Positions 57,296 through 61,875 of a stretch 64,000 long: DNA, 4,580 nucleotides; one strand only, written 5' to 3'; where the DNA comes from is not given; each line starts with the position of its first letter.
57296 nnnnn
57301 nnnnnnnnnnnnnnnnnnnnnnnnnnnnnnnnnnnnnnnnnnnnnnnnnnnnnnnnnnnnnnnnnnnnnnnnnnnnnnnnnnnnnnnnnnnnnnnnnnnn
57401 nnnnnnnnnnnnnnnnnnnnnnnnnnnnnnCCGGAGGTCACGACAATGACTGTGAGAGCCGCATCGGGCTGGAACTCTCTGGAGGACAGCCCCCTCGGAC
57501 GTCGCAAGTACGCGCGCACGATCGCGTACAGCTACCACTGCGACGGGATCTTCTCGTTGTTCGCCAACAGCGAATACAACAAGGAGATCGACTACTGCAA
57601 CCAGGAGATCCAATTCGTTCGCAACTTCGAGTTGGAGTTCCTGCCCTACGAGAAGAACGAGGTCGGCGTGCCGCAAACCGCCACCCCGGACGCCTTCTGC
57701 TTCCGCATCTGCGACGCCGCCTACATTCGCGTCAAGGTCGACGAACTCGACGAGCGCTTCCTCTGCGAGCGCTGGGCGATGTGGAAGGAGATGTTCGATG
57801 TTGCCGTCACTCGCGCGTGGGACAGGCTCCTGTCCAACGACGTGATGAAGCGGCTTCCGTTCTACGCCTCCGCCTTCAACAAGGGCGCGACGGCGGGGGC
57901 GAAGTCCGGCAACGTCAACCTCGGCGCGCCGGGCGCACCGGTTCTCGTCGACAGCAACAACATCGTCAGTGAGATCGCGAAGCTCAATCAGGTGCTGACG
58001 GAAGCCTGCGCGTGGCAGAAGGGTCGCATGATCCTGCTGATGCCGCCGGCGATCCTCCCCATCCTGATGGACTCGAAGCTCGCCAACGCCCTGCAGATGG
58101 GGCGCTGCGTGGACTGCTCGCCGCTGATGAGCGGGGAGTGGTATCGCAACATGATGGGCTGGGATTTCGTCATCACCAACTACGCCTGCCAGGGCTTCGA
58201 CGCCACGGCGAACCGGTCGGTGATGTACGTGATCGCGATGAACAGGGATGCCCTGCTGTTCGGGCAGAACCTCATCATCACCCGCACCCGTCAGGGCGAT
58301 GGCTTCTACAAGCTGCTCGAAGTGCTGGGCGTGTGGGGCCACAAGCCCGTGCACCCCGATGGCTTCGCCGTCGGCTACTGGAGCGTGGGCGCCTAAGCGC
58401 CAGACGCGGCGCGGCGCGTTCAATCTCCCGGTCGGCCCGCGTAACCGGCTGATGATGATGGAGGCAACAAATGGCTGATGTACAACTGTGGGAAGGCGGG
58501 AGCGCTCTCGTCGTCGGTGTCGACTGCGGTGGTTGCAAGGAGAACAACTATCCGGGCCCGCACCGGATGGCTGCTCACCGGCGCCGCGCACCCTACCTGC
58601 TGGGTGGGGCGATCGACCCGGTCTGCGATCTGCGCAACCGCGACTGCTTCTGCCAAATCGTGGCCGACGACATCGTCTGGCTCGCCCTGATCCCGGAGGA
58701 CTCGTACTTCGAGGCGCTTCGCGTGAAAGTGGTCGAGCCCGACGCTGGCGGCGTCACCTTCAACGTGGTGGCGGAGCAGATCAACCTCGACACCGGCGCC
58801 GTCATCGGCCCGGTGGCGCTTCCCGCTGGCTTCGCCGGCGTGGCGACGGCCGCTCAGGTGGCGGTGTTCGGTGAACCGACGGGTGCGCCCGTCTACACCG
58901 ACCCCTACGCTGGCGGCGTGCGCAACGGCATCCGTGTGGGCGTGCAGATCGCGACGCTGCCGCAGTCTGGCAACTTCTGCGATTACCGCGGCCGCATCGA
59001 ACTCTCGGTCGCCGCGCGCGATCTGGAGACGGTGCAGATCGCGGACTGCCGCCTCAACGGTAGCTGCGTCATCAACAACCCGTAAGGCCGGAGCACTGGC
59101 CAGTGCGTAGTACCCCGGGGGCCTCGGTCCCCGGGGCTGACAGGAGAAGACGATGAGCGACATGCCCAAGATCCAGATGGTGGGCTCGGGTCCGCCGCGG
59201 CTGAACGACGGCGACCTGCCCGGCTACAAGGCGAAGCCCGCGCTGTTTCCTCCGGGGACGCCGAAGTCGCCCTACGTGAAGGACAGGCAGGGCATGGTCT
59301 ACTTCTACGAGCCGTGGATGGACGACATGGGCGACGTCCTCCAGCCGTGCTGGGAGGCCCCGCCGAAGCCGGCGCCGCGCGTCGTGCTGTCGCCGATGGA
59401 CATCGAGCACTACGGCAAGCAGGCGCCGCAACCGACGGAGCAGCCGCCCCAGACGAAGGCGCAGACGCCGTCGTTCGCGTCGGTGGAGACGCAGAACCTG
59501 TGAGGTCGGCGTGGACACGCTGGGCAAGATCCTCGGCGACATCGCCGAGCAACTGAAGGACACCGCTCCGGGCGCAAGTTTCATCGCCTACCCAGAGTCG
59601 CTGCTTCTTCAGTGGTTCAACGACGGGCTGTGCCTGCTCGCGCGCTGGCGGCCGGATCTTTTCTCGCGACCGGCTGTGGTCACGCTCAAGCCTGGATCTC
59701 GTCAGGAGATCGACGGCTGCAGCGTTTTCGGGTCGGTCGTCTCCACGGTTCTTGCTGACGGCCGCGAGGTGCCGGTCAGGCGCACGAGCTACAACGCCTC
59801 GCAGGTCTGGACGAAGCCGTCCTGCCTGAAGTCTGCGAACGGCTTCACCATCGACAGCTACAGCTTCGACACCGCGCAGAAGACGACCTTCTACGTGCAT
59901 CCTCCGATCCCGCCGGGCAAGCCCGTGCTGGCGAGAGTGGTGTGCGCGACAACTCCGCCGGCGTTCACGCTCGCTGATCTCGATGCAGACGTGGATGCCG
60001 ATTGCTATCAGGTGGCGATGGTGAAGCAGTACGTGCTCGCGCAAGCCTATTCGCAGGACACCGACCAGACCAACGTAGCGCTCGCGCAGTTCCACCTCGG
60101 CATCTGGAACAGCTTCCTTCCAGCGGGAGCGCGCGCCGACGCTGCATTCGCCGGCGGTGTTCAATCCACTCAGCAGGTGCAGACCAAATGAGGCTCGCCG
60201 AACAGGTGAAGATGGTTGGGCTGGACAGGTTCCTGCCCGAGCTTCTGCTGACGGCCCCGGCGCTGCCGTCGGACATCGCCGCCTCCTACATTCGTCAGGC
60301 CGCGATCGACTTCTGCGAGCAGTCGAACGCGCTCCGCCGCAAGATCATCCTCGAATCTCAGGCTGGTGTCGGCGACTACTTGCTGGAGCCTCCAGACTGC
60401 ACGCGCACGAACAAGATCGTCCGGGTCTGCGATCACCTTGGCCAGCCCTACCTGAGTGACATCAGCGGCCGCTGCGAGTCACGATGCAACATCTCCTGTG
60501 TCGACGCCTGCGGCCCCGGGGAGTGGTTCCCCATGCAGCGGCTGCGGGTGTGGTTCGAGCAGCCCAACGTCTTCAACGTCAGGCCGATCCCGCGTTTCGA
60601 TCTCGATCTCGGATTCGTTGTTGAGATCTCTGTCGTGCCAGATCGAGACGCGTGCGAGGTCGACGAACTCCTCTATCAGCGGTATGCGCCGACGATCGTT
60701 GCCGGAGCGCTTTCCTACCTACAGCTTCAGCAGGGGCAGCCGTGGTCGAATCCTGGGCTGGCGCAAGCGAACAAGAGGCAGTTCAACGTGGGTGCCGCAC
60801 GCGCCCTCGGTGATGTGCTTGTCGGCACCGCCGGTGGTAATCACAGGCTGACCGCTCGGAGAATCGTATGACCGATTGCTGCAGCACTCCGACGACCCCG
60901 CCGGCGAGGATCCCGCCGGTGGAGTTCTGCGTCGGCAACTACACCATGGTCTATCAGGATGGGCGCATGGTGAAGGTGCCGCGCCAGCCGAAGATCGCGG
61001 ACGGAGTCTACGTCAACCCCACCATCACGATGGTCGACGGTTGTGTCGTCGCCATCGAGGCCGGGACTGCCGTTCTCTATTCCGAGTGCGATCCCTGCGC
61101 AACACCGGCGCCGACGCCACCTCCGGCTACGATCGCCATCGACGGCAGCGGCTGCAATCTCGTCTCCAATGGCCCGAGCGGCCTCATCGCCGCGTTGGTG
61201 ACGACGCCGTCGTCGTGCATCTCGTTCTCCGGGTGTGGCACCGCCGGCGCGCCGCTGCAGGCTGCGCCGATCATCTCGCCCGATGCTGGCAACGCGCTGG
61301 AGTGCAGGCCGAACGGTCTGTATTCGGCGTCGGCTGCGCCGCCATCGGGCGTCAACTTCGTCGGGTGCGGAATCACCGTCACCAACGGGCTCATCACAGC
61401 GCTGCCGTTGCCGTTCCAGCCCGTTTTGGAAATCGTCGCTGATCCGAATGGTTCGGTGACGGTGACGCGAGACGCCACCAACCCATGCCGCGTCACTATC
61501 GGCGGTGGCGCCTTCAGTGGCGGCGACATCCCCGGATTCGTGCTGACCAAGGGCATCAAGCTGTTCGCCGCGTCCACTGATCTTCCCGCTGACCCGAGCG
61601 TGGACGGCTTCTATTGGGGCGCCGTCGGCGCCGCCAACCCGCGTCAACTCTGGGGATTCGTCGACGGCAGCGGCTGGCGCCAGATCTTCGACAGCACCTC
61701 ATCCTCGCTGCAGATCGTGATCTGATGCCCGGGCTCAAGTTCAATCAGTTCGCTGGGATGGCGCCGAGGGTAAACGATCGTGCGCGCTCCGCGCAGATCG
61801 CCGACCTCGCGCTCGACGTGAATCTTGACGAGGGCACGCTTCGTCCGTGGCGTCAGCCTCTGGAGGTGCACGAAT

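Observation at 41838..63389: Outer virion proteins are Cys-rich while ejected proteins and scaffold are almost Cys-free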

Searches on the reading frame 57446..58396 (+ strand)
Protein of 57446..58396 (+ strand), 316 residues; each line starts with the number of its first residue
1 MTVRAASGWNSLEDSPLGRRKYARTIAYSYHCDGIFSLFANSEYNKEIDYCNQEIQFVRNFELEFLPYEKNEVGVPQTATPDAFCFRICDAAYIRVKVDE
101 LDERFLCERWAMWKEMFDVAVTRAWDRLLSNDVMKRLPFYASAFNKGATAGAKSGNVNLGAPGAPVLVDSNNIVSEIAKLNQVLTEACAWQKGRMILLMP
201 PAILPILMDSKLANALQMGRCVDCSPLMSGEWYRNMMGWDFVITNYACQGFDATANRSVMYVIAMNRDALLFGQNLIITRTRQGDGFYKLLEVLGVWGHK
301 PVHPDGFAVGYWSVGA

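Call 6: search_protein_families(library=phrogs, proteins=[window:57446-58396:+])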
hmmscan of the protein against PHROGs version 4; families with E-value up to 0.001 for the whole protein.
window:57446-58396:+ (316 aa): 1 family
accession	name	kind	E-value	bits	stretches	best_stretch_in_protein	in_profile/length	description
phrog_267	-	head and packaging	1e-07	32.4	1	146-309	156-322/410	major head protein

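Call 11: search_dna_similar(query=window:57446-58396:+, collection=phages, mode=protein, max_rows=25)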
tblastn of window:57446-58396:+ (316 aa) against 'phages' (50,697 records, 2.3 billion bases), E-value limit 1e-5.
No match.

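Call 12: find_related_loci(query=window:57446-58396:+, collection=viral_contigs, flank=10000)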
Query window:57446-58396:+ (316 aa) in viral_contigs; peptide patterns used: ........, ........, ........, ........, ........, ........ (x = any residue, [..] = any of these).
7 stretches matched a pattern; 3 encode a relative of the query (tblastn E <= 1e-3); 3 distinct loci.
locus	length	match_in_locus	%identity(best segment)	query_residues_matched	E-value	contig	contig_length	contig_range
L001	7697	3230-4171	91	3-316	0e+0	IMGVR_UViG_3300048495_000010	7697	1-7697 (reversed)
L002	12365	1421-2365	85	1-315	0e+0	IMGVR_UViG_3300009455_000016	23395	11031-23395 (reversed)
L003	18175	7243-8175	80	3-314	2e-179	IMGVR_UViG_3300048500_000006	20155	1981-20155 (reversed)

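Call 14: search_protein_families(library=pfam, max_evalue=0.01, proteins=[window:57446-58396:+])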
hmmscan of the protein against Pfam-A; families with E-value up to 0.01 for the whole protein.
window:57446-58396:+ (316 aa): 0 families

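Call 29: search_protein_representatives(protein=window:57446-58396:+)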
Query: 316 residues. Proteins with E-value up to 0.001 (for the whole library): 320; up to 1e-10: 84; up to 1e-30: 7. The best 150 are listed.
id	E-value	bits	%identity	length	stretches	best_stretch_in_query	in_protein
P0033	2.7e-192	654.6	84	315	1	1-315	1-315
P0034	7.8e-60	219.3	37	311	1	4-314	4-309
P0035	3.9e-42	161.2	32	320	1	3-313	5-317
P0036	3.4e-39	151.5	33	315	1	5-313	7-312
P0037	1.7e-33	132.8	30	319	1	5-314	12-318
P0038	6.6e-33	130.9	28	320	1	4-313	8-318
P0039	1.0e-32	130.3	31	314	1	23-311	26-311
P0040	8.8e-29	117.3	27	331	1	5-314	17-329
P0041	3.5e-27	112.1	29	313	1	22-312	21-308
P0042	1.1e-26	110.4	29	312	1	1-309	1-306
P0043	2.9e-26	109.1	27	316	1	15-306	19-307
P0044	8.6e-26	107.5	28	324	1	4-312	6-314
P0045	8.7e-26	107.5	38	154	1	41-189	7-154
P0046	3.9e-25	105.3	30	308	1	41-312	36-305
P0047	4.9e-25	105.0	28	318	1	5-312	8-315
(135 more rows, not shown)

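Call 35: find_encoding_contigs(protein=P0034, flank=10000, max_places=2)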
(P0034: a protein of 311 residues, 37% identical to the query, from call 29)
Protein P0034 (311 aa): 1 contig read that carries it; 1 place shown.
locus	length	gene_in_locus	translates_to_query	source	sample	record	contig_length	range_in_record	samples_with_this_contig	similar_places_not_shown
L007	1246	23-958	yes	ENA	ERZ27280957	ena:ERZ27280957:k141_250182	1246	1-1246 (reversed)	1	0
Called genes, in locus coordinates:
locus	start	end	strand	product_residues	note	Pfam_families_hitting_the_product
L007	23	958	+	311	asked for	-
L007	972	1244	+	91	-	?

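Call 36: find_encoding_contigs(protein=P0035, flank=10000, max_places=2)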
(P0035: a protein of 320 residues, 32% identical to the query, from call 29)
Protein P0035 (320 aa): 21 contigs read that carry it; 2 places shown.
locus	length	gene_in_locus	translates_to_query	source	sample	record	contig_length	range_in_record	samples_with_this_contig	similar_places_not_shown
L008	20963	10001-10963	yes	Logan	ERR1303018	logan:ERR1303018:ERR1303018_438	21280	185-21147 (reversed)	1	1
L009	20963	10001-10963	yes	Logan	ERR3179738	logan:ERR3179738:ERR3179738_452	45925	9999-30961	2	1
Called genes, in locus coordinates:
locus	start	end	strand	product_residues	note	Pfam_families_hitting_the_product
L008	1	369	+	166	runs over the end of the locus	?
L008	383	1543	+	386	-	-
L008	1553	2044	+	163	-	-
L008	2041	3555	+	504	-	-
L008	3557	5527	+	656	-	-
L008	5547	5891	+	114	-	-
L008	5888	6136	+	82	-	-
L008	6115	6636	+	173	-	-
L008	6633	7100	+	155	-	-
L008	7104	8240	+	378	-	PF18957:RibLong (faint)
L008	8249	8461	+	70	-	-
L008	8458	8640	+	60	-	-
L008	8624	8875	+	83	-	-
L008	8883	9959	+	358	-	-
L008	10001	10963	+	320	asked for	-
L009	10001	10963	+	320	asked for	-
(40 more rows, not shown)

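Call 37: find_encoding_contigs(protein=P0036, flank=10000, max_places=2)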
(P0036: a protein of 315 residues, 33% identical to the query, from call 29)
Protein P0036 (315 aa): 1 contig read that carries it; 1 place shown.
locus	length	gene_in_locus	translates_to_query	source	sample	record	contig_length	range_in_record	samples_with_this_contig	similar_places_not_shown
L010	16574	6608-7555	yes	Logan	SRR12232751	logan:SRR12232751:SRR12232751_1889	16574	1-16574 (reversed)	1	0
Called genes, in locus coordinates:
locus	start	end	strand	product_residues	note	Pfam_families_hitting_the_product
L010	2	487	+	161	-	?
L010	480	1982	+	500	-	-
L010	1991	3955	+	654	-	-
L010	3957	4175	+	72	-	-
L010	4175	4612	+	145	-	-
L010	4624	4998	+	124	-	-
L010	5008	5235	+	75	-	-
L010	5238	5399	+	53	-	-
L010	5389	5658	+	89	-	-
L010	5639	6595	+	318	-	-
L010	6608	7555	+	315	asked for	-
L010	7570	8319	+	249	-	-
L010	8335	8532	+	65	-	-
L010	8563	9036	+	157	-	-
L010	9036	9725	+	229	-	PF24175:SU10_adaptor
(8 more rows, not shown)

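Call 51: predict_structure(alignment_id=A2)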
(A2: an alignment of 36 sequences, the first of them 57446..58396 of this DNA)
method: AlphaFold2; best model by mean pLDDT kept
length: 316 residues; sequences in the alignment: 36
mean_pLDDT: 81.3   pTM: 0.76
mean pLDDT of the five models: 81.3, 77.4, 76.5, 73.9, 68.7
residues with pLDDT >= 90: 109; 70-90: 134; 50-70: 67; < 50: 6
segments of 3 or more residues with pLDDT < 50: none
pLDDT, mean of each block of 10 residues (from residue 1): 52 59 52 64 62 70 86 88 80 86 80 80 85 91 95 95 96 94 94 92 88 59 64 78 90 95 93 81 85 86 93 89
secondary structure, 60 per line:
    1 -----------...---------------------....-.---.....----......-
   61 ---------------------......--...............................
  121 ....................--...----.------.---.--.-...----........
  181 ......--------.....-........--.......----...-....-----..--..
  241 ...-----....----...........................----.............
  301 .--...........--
elements in order: H36-39 H45-49 E54-59 E82-87 E90-99 H100-140 E166-168 H173-186 E195-199 H201-208 H211-217 H226-229 E239-243 E249-252 E257-266 E270-283 E288-301 E307-314

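Call 58: fold_search(model_id=the predicted structure, library=pdb)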
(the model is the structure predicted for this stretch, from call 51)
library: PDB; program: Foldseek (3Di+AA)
matches with E <= 10: 500; with E <= 0.001: 360
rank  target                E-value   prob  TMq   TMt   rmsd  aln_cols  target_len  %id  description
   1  8e16_A                3.1e-14  1.00  0.65  0.74   4.1       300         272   17  Mycobacterium phage Che8 (released 2023-02-01)
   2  7y3t_A                4.5e-12  1.00  0.64  0.57   9.2       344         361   14  CryoEM structure of Klebsiella phage Kp7 icosahedral head (released 2023-06-14)
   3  9vye_A                6.5e-12  1.00  0.63  0.55   5.9       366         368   16  Cyanopodophage Pan3 capsid (released 2025-11-26)
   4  8eld_A                7.0e-12  1.00  0.60  0.59   9.6       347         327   11  Bacteriophage HRP29 Icosohedral Reconstruction (released 2023-09-27)
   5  8h89_D                1.0e-11  1.00  0.62  0.55   9.5       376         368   13  Capsid of Ralstonia phage GP4 (released 2022-11-16)
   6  8eck_A                1.2e-11  1.00  0.53  0.54  11.7       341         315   17  Gordonia phage Cozz (released 2023-02-01)
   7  8h89_C                1.7e-11  1.00  0.65  0.57   8.4       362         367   11  Capsid of Ralstonia phage GP4 (released 2022-11-16)
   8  9jwb_B                2.0e-11  1.00  0.68  0.61  10.4       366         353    9  Cyanophage A4 capsid asymmetric unit (released 2025-04-09)
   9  8eld_B                2.8e-11  1.00  0.65  0.63   8.8       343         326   13  Bacteriophage HRP29 Icosohedral Reconstruction (released 2023-09-27)
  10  8i4l_A                3.2e-11  1.00  0.62  0.60   8.3       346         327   12  Capsid structure of the Cyanophage P-SCSP1u (released 2023-10-25)
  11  9vye_G                8.7e-11  1.00  0.62  0.56   7.5       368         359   15  Cyanopodophage Pan3 capsid (released 2025-11-26)
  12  7y23_G                1.4e-10  1.00  0.57  0.56  10.8       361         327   12  CryoEM structure of Klebsiella phage Kp9 icosahedral head (released 2023-06-14)
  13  6tb9_A5               1.6e-10  1.00  0.57  0.61   7.4       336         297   12  Capsid of native GTA particle computed with C5 symmetry (released 2020-07-22)
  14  8vb0_B                1.6e-10  1.00  0.61  0.59   5.7       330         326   12  Asymmetric unit of bacteriophage PhiM1 mature capsid (released 2024-10-23)
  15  8zvi_G                2.0e-10  1.00  0.61  0.65   7.2       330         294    9  Structure of the bacteriophage T5 capsid (released 2024-09-04)
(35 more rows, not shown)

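Call 75: find_related_loci(query=A4, collection=genome_contigs, flank=10000)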
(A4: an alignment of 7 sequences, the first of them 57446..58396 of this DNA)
Query A4 (316 aa) in genome_contigs; peptide patterns used: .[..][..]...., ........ (x = any residue, [..] = any of these).
206 stretches matched a pattern, but none encodes a relative of the query by tblastn (E <= 1e-3).

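Call 76: find_related_loci(query=A4, collection=metagenome_contigs, flank=10000)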
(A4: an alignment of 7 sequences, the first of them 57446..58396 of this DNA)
Query A4 (316 aa) in metagenome_contigs; peptide patterns used: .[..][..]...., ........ (x = any residue, [..] = any of these).
188 stretches matched a pattern; 7 encode a relative of the query (tblastn E <= 1e-3); 7 distinct loci.
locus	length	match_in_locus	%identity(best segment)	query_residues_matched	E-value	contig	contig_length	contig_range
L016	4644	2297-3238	91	3-316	0e+0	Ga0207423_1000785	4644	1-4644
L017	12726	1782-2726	85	1-315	0e+0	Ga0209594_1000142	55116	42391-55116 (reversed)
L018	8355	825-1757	85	3-314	0e+0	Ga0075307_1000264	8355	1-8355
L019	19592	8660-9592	81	3-314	1e-180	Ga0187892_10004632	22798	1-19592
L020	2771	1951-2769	84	3-276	1e-175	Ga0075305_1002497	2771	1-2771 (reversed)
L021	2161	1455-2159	99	1-235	6e-172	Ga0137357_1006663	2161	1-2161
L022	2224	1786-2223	90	3-148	4e-93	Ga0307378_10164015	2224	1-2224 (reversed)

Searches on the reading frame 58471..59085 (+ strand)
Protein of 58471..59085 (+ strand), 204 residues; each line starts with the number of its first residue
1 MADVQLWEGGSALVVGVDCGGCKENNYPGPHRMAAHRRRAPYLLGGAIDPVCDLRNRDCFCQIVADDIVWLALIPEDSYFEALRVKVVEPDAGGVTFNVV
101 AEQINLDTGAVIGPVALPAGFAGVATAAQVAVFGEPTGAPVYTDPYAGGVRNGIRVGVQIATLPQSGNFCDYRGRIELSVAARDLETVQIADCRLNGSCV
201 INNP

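Call 6: search_protein_families(library=phrogs, proteins=[window:58471-59085:+])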
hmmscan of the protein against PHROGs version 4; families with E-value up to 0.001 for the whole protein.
window:58471-59085:+ (204 aa): 0 families

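Call 14: search_protein_families(library=pfam, max_evalue=0.01, proteins=[window:58471-59085:+])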
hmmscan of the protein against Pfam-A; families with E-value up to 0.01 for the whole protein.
window:58471-59085:+ (204 aa): 0 families

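Call 72: predict_structure(alignment_id=A3)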
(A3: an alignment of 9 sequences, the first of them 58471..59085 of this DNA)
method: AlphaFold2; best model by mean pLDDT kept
length: 204 residues; sequences in the alignment: 9
mean_pLDDT: 62.8   pTM: 0.66
mean pLDDT of the five models: 62.8, 60.8, 58.1, 56.9, 50.3
residues with pLDDT >= 90: 0; 70-90: 104; 50-70: 38; < 50: 62
segments of 3 or more residues with pLDDT < 50: 1-40, 54-57, 187-204
pLDDT, mean of each block of 10 residues (from residue 1): 26 28 41 36 61 54 77 76 82 84 81 84 77 61 69 82 79 79 53 37 31
secondary structure, 60 per line:
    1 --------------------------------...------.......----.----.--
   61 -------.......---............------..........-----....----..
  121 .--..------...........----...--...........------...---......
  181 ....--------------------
elements in order: E42-48 E68-74 E78-89 E96-105 E111-114 E132-142 E152-162 E175-184

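Call 77: fold_search(model_id=the predicted structure, library=pdb)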
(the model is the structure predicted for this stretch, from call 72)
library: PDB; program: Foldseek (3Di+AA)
matches with E <= 10: 500; with E <= 0.001: 14
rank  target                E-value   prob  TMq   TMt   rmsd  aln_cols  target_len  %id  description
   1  8h89_J                2.1e-04  1.00  0.42  0.53   6.2       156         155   15  Capsid of Ralstonia phage GP4 (released 2022-11-16)
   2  1wce_E                6.6e-04  1.00  0.36  0.20   8.8       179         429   13  Crystal structure of the T13 IBDV viral particle reveals a missing link in icosahedral viruses evolution (released 2005-04-06)
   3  1wce_F                6.6e-04  1.00  0.36  0.19   8.8       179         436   13  Crystal structure of the T13 IBDV viral particle reveals a missing link in icosahedral viruses evolution (released 2005-04-06)
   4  1wce_G                6.6e-04  1.00  0.36  0.20   8.8       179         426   13  Crystal structure of the T13 IBDV viral particle reveals a missing link in icosahedral viruses evolution (released 2005-04-06)
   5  1wce_I                6.6e-04  1.00  0.36  0.20   8.8       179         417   13  Crystal structure of the T13 IBDV viral particle reveals a missing link in icosahedral viruses evolution (released 2005-04-06)
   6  1wce_J                6.6e-04  1.00  0.36  0.20   8.8       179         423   13  Crystal structure of the T13 IBDV viral particle reveals a missing link in icosahedral viruses evolution (released 2005-04-06)
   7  1wce_K                6.6e-04  1.00  0.36  0.20   8.8       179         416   13  Crystal structure of the T13 IBDV viral particle reveals a missing link in icosahedral viruses evolution (released 2005-04-06)
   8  1wce_M                6.6e-04  1.00  0.36  0.20   8.8       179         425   13  Crystal structure of the T13 IBDV viral particle reveals a missing link in icosahedral viruses evolution (released 2005-04-06)
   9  1wce_D                7.0e-04  1.00  0.36  0.20  10.2       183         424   14  Crystal structure of the T13 IBDV viral particle reveals a missing link in icosahedral viruses evolution (released 2005-04-06)
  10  1wce_B                7.4e-04  1.00  0.36  0.20   8.8       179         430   13  Crystal structure of the T13 IBDV viral particle reveals a missing link in icosahedral viruses evolution (released 2005-04-06)
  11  1wce_H                7.4e-04  1.00  0.36  0.20   8.8       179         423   13  Crystal structure of the T13 IBDV viral particle reveals a missing link in icosahedral viruses evolution (released 2005-04-06)
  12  7vrn_A                7.4e-04  0.99  0.31  0.17  11.1       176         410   12  Structure of infectious bursal disease virus Gt strain (released 2022-03-30)
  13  8xcj_F                7.8e-04  0.94  0.28  0.17  17.9       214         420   10  Open State of central tail fiber of bacteriophage lambda upon binding to LamB (gpJ713-LamB complex) (released 2024-05-01)
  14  8xck_F                9.2e-04  0.85  0.25  0.20  17.8       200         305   10  Closed state of central tail fiber of bacteriophage lambda (released 2024-05-01)
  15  1wce_A                1.0e-03  1.00  0.36  0.20   8.8       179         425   13  Crystal structure of the T13 IBDV viral particle reveals a missing link in icosahedral viruses evolution (released 2005-04-06)
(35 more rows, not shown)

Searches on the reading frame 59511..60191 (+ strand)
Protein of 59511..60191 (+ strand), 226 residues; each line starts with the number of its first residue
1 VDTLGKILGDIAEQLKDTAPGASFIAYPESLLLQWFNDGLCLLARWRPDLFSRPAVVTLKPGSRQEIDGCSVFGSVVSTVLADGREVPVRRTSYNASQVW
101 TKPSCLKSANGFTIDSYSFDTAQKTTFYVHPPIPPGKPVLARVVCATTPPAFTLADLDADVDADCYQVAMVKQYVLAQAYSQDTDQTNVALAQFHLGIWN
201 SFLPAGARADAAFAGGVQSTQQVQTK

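Call 15: search_protein_families(library=pfam, max_evalue=0.01, proteins=[window:59511-60191:+])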
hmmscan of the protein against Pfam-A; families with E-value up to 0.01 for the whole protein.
window:59511-60191:+ (226 aa): 1 family
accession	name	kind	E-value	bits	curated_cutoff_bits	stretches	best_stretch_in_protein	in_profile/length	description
PF24175.2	SU10_adaptor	-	2.1e-14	54.9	27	1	3-204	2-179/194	SU10 adaptor protein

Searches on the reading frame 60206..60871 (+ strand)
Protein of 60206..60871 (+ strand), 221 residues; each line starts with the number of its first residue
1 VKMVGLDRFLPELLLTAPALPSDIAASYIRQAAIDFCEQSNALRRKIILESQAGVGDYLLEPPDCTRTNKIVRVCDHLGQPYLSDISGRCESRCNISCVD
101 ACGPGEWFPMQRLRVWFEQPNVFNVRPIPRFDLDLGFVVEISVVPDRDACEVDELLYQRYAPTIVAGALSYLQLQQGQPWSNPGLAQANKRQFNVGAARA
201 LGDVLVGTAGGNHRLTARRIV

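Call 15: search_protein_families(library=pfam, max_evalue=0.01, proteins=[window:60206-60871:+])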
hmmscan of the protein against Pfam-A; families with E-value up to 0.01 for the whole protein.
window:60206-60871:+ (221 aa): 0 families

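Call 62: search_protein_families(library=phrogs, max_evalue=0.001, proteins=[window:60206-60871:+])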
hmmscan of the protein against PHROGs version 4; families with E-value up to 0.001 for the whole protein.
window:60206-60871:+ (221 aa): 1 family
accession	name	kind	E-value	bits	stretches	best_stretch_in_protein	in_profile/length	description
phrog_437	-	head and packaging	1.9e-33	116.8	1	3-220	1-202/203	virion structural protein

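Call 87: search_solved_structures(query=window:60206-60871:+, max_evalue=0.1)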
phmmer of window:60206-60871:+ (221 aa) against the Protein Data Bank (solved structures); distinct sequences matched with E-value up to 0.1: 1.
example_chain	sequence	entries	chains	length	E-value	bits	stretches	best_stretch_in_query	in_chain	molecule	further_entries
8jov_G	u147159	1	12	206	3.7e-06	29.9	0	5-42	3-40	gp81 of phage GP4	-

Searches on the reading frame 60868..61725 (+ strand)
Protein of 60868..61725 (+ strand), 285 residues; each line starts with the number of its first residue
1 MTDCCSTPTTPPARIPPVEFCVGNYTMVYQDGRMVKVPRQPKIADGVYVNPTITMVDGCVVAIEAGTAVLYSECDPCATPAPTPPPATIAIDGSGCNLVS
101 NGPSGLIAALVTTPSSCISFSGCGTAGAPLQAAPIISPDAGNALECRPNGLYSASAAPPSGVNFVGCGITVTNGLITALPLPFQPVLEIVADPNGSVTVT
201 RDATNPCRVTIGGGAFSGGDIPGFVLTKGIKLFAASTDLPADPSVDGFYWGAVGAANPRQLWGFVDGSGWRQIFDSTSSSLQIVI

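Call 6: search_protein_families(library=phrogs, proteins=[window:60868-61725:+])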
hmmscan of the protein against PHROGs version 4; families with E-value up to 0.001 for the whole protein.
window:60868-61725:+ (285 aa): 0 families

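Call 15: search_protein_families(library=pfam, max_evalue=0.01, proteins=[window:60868-61725:+])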
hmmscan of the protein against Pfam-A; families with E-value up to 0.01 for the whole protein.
window:60868-61725:+ (285 aa): 0 families

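Call 88: search_solved_structures(query=window:60868-61725:+, max_evalue=0.1)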
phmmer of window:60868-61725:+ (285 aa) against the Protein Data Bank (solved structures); distinct sequences matched with E-value up to 0.1: 1.
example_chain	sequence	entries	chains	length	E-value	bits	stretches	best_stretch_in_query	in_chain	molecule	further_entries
9rkv_M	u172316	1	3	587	0.0017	21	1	112-163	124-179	Putative tail fiber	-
